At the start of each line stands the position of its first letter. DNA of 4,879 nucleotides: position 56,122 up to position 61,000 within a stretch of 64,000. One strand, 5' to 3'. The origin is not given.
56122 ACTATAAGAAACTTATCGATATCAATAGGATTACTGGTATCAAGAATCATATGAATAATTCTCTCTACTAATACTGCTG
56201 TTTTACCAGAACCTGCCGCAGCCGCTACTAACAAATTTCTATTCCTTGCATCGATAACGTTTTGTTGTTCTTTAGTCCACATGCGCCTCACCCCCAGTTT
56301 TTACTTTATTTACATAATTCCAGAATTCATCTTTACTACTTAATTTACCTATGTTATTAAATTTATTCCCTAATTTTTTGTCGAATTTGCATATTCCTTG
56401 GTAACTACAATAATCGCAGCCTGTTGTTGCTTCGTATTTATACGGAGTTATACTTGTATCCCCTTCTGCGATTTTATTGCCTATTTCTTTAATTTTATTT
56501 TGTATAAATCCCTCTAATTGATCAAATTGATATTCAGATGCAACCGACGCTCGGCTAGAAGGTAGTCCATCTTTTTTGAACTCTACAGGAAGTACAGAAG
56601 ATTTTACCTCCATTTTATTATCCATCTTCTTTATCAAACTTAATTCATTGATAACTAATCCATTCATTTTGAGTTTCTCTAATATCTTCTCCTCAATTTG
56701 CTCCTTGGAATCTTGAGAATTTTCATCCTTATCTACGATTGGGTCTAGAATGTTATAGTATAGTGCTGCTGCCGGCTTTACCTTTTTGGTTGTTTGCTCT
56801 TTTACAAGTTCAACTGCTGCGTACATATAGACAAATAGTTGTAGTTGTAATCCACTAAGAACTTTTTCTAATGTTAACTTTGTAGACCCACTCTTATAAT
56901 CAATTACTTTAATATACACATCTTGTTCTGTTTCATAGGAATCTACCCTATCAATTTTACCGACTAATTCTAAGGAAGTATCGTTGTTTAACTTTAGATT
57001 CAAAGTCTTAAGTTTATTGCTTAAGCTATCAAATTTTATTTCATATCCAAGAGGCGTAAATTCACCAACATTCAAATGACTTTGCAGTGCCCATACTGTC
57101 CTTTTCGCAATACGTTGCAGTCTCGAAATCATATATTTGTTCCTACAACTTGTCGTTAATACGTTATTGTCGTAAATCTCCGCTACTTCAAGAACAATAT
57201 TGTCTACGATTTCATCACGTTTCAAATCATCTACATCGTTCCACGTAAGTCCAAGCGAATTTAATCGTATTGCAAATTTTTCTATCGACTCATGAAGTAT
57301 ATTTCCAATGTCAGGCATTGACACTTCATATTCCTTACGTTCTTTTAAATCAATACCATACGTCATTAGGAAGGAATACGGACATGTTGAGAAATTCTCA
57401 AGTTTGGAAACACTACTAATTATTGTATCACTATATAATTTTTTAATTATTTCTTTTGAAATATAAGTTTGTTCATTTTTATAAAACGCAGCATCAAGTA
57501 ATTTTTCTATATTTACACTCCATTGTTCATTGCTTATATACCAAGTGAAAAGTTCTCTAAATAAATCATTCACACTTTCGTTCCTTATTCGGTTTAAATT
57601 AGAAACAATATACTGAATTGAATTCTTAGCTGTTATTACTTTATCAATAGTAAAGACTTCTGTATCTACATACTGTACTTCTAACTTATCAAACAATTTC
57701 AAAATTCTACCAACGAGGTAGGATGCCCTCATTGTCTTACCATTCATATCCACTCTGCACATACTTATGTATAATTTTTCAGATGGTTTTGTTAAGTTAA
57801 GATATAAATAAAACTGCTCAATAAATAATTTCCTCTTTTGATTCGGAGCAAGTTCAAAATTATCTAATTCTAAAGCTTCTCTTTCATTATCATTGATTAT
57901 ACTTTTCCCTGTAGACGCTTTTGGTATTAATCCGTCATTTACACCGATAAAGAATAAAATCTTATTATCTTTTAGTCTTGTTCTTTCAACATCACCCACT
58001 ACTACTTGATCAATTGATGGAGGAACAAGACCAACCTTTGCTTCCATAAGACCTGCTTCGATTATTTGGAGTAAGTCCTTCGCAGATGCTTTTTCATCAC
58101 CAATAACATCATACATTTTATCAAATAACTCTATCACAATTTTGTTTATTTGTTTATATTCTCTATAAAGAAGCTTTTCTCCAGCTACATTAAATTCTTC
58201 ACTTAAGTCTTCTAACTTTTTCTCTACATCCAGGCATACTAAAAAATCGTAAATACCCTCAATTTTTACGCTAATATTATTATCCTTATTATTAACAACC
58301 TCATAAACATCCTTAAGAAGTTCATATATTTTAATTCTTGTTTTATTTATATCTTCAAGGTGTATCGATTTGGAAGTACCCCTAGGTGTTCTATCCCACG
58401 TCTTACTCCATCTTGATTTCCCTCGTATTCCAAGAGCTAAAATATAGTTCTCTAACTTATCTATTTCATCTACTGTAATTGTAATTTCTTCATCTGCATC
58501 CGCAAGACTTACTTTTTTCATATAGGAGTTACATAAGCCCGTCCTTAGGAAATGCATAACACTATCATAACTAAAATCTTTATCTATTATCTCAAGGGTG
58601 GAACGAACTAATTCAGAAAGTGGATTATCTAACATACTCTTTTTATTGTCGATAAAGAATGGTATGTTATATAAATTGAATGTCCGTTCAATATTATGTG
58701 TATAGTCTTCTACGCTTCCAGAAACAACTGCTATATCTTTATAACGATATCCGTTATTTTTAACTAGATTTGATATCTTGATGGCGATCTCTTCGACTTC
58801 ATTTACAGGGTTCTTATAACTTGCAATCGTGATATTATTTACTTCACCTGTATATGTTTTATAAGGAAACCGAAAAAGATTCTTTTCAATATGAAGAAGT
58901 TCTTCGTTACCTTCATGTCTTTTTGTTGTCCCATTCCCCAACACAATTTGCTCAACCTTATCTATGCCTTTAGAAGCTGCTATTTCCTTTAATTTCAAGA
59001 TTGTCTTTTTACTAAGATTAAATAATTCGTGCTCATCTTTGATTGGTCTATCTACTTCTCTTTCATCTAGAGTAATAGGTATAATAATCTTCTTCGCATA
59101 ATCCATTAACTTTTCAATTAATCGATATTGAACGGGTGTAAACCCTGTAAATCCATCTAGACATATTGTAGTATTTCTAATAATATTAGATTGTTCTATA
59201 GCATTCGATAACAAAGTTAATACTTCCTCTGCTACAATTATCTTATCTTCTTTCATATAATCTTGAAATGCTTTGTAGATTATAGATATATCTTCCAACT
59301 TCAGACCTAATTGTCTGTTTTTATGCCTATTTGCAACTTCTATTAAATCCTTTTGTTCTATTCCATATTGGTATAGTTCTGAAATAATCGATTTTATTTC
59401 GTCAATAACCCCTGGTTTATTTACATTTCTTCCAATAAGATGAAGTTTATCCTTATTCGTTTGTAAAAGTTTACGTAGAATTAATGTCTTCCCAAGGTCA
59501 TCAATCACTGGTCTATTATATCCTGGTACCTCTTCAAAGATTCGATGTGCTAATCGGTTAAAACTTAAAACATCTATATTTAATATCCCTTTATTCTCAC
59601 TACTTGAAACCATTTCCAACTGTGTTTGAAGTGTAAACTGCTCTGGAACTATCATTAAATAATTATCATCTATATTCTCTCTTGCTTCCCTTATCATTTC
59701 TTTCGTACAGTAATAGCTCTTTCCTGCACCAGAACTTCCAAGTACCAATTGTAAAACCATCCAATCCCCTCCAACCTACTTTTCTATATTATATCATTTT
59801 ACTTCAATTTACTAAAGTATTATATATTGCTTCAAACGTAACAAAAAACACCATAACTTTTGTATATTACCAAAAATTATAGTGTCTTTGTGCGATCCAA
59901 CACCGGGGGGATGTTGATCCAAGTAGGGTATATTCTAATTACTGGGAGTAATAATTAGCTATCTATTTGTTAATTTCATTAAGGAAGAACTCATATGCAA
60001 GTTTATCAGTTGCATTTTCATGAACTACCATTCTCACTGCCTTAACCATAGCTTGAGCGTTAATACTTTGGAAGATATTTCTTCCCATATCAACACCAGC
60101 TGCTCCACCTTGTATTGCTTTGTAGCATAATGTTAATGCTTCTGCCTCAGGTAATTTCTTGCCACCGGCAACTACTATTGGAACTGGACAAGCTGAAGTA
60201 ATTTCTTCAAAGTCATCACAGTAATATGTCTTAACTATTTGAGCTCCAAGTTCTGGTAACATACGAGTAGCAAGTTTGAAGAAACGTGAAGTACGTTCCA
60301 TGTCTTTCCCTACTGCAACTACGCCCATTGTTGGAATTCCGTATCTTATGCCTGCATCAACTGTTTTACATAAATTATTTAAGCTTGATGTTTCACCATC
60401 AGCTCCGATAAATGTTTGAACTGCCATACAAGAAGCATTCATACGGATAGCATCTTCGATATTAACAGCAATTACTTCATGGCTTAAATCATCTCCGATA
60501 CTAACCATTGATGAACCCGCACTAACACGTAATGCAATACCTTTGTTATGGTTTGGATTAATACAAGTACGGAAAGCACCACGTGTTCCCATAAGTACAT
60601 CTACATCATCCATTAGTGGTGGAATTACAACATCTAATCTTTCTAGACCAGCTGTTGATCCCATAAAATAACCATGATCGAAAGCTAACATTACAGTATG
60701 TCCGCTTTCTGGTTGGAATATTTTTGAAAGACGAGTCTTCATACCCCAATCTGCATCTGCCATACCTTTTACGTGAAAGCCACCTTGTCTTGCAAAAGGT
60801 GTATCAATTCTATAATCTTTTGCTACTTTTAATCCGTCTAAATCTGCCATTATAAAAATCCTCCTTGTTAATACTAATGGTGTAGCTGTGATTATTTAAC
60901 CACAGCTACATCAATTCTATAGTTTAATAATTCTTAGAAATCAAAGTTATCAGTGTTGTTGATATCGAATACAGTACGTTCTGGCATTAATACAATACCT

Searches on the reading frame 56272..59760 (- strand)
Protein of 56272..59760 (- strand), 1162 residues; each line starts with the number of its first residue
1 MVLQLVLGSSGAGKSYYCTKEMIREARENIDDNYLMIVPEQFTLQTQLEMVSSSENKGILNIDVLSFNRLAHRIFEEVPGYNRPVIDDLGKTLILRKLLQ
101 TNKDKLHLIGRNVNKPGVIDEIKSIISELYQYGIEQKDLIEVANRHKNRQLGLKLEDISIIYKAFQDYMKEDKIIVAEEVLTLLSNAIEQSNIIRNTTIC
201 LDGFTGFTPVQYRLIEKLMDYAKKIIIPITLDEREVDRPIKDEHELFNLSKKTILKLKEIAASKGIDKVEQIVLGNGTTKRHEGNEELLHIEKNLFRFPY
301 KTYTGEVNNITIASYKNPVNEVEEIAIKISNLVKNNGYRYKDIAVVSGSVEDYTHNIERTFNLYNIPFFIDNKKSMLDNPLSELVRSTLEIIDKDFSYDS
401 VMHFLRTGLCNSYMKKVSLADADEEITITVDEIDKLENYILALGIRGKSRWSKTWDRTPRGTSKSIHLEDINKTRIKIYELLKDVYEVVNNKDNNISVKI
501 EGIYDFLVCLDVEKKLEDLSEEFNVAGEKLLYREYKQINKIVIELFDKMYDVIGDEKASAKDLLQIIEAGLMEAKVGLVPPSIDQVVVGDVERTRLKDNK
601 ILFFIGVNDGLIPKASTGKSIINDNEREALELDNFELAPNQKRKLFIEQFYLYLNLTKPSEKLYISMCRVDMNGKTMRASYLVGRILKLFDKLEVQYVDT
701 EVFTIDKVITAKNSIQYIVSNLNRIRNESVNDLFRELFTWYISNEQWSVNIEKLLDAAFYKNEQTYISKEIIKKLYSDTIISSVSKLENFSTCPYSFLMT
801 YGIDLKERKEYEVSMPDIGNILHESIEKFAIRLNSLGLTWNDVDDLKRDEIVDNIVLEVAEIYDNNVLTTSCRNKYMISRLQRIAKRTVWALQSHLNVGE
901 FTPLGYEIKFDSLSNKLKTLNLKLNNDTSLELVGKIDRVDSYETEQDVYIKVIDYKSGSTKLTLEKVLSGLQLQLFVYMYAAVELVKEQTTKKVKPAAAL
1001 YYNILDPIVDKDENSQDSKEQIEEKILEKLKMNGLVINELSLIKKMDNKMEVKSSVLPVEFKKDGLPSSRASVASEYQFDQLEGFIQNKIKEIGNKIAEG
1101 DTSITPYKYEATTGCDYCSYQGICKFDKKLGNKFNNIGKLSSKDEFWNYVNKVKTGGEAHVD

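Call 42: search_protein_families(library=pfam, proteins=[window:56272-59760:-], max_evalue=0.00001)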
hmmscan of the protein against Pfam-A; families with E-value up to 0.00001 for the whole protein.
window:56272-59760:- (1162 aa): 2 families
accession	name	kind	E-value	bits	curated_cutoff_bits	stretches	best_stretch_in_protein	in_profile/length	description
PF21445.3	ADDB_N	-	7.1e-88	295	26.6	1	5-292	1-290/290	ADDB, N-terminal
PF12705.13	PDDEXK_1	-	1.7e-42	146.5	22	1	783-1125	3-247/247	PD-(D/E)XK nuclease superfamily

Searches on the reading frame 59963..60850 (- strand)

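Call 42: search_protein_families(library=pfam, proteins=[window:59963-60850:-], max_evalue=0.00001)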
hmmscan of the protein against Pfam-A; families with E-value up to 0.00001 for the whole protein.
window:59963-60850:- (295 aa): 1 family
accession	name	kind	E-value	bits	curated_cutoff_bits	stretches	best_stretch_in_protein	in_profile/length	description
PF01791.15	DeoC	-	2.3e-13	50.7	23.8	1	54-262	3-229/229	DeoC/LacD family aldolase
